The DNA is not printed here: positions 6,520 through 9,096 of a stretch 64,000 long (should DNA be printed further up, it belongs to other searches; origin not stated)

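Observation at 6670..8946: Two paralogous secreted beta-helix proteins with a shared H-rich signature: possible new lyase/hydrolase family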

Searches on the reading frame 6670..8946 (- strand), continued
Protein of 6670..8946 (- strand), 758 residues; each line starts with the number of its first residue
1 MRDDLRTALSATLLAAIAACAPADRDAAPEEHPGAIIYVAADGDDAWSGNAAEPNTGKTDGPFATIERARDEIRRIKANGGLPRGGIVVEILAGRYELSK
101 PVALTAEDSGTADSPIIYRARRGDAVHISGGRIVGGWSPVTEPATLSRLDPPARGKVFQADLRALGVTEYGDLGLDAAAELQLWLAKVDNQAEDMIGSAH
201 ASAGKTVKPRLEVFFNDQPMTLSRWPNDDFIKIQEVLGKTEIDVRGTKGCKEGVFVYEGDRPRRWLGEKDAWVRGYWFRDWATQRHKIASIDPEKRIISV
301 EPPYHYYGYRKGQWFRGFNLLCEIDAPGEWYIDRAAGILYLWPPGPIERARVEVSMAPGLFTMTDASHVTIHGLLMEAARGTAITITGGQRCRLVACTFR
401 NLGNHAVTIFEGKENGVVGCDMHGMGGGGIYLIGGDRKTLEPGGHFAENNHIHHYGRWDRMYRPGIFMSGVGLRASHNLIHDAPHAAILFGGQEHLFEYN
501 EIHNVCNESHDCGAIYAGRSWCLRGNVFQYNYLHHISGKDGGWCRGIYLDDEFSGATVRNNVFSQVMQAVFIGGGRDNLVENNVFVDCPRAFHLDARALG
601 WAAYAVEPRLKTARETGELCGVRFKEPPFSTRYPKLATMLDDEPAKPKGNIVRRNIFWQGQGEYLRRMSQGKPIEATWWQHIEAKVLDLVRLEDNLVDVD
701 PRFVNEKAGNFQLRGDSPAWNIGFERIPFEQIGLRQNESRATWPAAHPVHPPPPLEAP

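Call 29: predict_structure(alignment_id=A1)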
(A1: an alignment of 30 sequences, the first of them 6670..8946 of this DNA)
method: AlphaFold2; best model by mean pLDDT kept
length: 758 residues; sequences in the alignment: 30
mean_pLDDT: 88.9   pTM: 0.90
mean pLDDT of the five models: 88.9, 88.4, 88.1, 87.4, 86.1
residues with pLDDT >= 90: 492; 70-90: 210; 50-70: 23; < 50: 33
segments of 3 or more residues with pLDDT < 50: 1-31
pLDDT, mean of each block of 10 residues (from residue 1): 45 41 34 81 95 92 98 95 95 96 98 96 93 95 92 95 92 89 86 79 89 94 72 92 81 93 88 78 86 96 87 89 92 94 94 95 98 97 97 98 95 98 93 94 98 82 88 98 90 95 87 82 88 91 89 89 96 91 97 91 83 86 87 86 89 97 88 92 93 97 93 97 96 93 86 67
secondary structure, 60 per line:
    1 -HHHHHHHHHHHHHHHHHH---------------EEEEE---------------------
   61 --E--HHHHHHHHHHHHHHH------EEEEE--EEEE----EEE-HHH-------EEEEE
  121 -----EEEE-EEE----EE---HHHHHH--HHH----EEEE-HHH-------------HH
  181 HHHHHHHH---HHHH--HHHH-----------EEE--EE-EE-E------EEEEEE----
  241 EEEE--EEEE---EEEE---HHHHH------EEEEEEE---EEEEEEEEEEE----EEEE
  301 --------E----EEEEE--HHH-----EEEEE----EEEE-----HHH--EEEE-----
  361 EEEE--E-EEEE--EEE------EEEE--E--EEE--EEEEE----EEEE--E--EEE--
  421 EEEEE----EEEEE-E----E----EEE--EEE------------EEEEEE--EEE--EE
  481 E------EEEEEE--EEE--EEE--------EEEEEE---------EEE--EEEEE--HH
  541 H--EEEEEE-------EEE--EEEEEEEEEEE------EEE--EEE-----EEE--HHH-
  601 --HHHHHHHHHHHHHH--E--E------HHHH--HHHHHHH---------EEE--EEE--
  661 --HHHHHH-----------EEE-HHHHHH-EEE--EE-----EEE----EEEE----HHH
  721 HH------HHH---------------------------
elements in order (helices of 4 or more, strands of 3 or more residues): H2-19 E35-39 H66-80 E87-91 E94-97 E102-104 E116-120 E126-129 E131-133 H143-148 E158-161 H179-188 H192-195 H198-201 E213-215 E231-236 E241-244 E247-250 E254-257 H261-265 E272-278 E282-292 E297-300 E314-318 E329-333 E338-341 E352-355 E361-364 E369-372 E375-377 E384-387 E393-395 E398-402 E407-410 E416-418 E421-425 E430-434 E446-448 E451-453 E466-471 E474-476 E479-481 E488-493 E496-498 E501-503 E512-517 E527-529 E532-536 E544-549 E557-559 E562-572 E579-581 E584-586 E592-594 H603-616 H629-632 H635-641 E651-653 E656-658 H663-668 E680-682 H684-689 E691-693 E703-705 E710-713 H718-722

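Call 33: fold_search(model_id=the predicted structure, library=pdb)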
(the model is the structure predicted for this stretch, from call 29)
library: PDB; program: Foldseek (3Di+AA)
matches with E <= 10: 473; with E <= 0.001: 35
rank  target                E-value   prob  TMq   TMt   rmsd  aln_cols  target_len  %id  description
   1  5mqp_B                2.5e-23  1.00  0.51  0.64   5.4       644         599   17  Glycoside hydrolase BT_1002 (released 2017-04-05)
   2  5mqp_E                4.3e-23  1.00  0.52  0.64   6.2       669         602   17  Glycoside hydrolase BT_1002 (released 2017-04-05)
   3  5mqp_A                5.4e-23  1.00  0.51  0.64   6.2       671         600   17  Glycoside hydrolase BT_1002 (released 2017-04-05)
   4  5mqp_C                1.4e-22  1.00  0.53  0.66   5.6       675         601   17  Glycoside hydrolase BT_1002 (released 2017-04-05)
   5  3vst_A                4.6e-13  1.00  0.42  0.49  11.9       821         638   12  The complex structure of XylC with Tris (released 2013-02-27)
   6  9beh_A                4.7e-08  1.00  0.28  0.35  13.1       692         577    8  Structure of GH110A in complex with galactose-6-sulfate (released 2025-08-27)
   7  9bev_A                2.0e-07  1.00  0.28  0.35  13.4       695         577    8  Structure of GH110A in complex with a lambda-carrageenan oligosaccharide (released 2025-08-27)
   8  7w1c_A                1.7e-06  1.00  0.29  0.34  18.4       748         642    7  Crystal structure of Klebsiella pneumoniae K1 capsule-specific polysaccharide lyase in a P1 crystal form (released 2022-05-18)
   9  7w1c_B                1.7e-06  1.00  0.25  0.30  19.4       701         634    9  Crystal structure of Klebsiella pneumoniae K1 capsule-specific polysaccharide lyase in a P1 crystal form (released 2022-05-18)
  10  7w1c_D                2.1e-06  1.00  0.30  0.36  18.5       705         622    8  Crystal structure of Klebsiella pneumoniae K1 capsule-specific polysaccharide lyase in a P1 crystal form (released 2022-05-18)
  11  7w1c_E                2.4e-06  1.00  0.30  0.34  17.5       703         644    8  Crystal structure of Klebsiella pneumoniae K1 capsule-specific polysaccharide lyase in a P1 crystal form (released 2022-05-18)
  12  9beu_A                5.2e-06  1.00  0.20  0.25  15.7       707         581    8  Structure of GH110B in complex with a lambda-carrageenan oligosaccharide (released 2025-08-27)
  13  9beu_B                1.1e-05  0.99  0.20  0.25  16.2       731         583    9  Structure of GH110B in complex with a lambda-carrageenan oligosaccharide (released 2025-08-27)
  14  4ru4_A                1.2e-05  1.00  0.18  0.22  17.4       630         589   10  Crystal structure of the tailspike protein gp49 from Pseudomonas phage LKA1 (released 2015-11-18)
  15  7w1d_D                1.3e-05  1.00  0.29  0.33  18.4       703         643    8  Crystal structure of Klebsiella pneumoniae K1 capsule-specific polysaccharide lyase in a C2 crystal form (released 2022-05-18)
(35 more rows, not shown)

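Call 47: find_encoding_contigs(protein=P0033, flank=10000, max_places=1)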
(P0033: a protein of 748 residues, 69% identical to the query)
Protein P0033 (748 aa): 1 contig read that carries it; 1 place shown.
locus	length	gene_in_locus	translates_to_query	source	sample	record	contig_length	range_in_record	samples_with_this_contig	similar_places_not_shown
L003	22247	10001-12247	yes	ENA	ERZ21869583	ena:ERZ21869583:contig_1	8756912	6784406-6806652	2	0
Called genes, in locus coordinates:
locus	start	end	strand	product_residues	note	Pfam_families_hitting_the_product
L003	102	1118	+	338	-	PF00005:ABC_tran, PF13304:AAA_21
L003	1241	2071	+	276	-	PF01061:ABC2_membrane (weak), PF06182:ABC2_membrane_6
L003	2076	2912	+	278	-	PF06182:ABC2_membrane_6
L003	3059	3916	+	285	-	PF01261:AP_endonuc_2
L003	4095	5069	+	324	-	PF01040:UbiA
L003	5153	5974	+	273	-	PF01261:AP_endonuc_2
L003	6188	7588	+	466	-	PF01663:Phosphodiest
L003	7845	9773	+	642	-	-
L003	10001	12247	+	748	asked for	PF13229:Beta_helix (weak)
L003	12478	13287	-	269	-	PF01026:TatD_DNase (weak)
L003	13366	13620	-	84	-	-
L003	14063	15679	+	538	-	PF02985:HEAT (faint), PF13646:HEAT_2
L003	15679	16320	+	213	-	-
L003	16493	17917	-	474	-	PF28422:CCDC89 (weak)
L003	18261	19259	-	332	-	-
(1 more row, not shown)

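Call 52: find_related_loci(query=A1, collection=genome_contigs, flank=10000)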
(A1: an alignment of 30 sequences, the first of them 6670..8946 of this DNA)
Query A1 (758 aa) in genome_contigs; peptide patterns used: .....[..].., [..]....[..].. (x = any residue, [..] = any of these).
598 stretches matched a pattern (row limit reached: there are more); 561 encode a relative of the query (tblastn E <= 1e-3); the best 80 are kept; 79 distinct loci.
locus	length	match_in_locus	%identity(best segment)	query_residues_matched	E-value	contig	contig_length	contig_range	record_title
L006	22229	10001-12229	90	1-743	0e+0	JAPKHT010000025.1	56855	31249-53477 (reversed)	MAG: Verrucomicrobiia bacterium isolate PDA_C_MAG.85 MAG.85_25, whole genome shotgun sequence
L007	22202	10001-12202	75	11-749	0e+0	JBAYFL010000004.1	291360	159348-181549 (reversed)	MAG: Verrucomicrobiia bacterium isolate SO_2016_GW1_10 scaffold00051_OW334_2016, whole genome shotgun sequence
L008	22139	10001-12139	76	37-749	0e+0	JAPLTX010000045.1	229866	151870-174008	MAG: Verrucomicrobia bacterium isolate LacPavin_0818_WC55_MAG_62_14 LacPavin_0818_WC55_scaffold_80003, whole genome shot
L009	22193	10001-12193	72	7-749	0e+0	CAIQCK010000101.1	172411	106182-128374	uncultured bacterium isolate AM-2014_bin-0333 genome assembly, contig: bin-0333:101/126, whole genome shotgun sequence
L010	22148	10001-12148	74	34-749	0e+0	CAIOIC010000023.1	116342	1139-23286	MAG: uncultured Verrucomicrobia subdivision 3 bacterium isolate KTt_bin-0432 genome assembly, contig: bin-0432:023/136,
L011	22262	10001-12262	70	5-749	0e+0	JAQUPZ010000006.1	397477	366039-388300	MAG: Kiritimatiellae bacterium isolate STD1_38 NODE_33_length_397477_cov_7.388084_Sandtown_D1, whole genome shotgun sequ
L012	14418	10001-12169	72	35-757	0e+0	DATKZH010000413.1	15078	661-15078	MAG TPA_asm: Thermoguttaceae bacterium isolate SMAG_U14240 k141_1475168, whole genome shotgun sequence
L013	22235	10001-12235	70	5-753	0e+0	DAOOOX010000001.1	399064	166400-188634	MAG TPA_asm: Verrucomicrobiia bacterium isolate AMR_MDS_2612 NODE_4_length_399064_cov_14.700613, whole genome shotgun se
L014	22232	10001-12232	70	6-749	0e+0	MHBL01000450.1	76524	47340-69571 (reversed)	MAG: Lentisphaerae bacterium RIFOXYA12_64_32 RifOxyA12_Lentisphaerae_64_32_updatedv2_503, whole genome shotgun sequence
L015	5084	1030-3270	69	2-749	0e+0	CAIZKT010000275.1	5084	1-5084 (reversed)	MAG: uncultured Victivallales bacterium isolate Loc090907-8m_bin-406 genome assembly, contig: bin-406:0275/1064, whole g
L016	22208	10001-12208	70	3-753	0e+0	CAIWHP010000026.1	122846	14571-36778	MAG: uncultured Lentisphaerae bacterium isolate Loclat_bin-07389 genome assembly, contig: bin-07389:026/280, whole genom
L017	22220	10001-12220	70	1-741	0e+0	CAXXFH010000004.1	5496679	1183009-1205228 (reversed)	MAG: Thermoguttaceae bacterium isolate 312aca04-849c-440b-8203-9b7a9de13541 genome assembly, contig: contig_4, whole gen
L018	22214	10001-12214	74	10-749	0e+0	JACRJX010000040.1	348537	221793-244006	MAG: Verrucomicrobia bacterium isolate NC_groundwater_1840_Pr3_B-0.1um_61_25 SR-2_scaffold_141_2995552, whole genome sho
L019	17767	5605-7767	69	37-758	0e+0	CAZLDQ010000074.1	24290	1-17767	MAG TPA_asm: uncultured Planctomycetaceae bacterium isolate SRP167436_co1_175 genome assembly, contig: NODE_3101_length_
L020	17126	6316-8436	69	37-743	0e+0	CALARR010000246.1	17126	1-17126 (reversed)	MAG TPA_asm: uncultured Planctomycetales bacterium isolate SRR3330210_bin.80_CONCOCT_v1.1_MAG genome assembly, contig: E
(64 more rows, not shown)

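Call 76: search_protein_representatives(protein=window:6670-8946:-)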
Query: 758 residues. Proteins with E-value up to 0.001 (for the whole library): 16180; up to 1e-10: 9275; up to 1e-30: 4386. The best 150 are listed.
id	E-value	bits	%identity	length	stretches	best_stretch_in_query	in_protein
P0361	0.0e+00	1158.8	46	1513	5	211-736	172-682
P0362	2.1e-250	849.4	64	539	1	221-757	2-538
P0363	1.1e-230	784.1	57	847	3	208-661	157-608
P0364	8.9e-206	701.8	50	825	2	208-750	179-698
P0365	2.4e-205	700.4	52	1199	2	208-748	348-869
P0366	3.4e-203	693.3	50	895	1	54-758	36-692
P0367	3.7e-197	673.3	51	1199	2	208-755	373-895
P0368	3.5e-196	670.1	47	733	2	211-741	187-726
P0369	3.1e-195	666.9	50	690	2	210-744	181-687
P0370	1.7e-192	657.9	54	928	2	206-662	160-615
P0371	1.1e-188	645.3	47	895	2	210-753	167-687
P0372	2.7e-185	634.1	49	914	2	208-754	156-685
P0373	6.8e-185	632.7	46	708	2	209-746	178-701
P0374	2.1e-182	624.5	49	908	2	206-752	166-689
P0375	3.2e-179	614.0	48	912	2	210-751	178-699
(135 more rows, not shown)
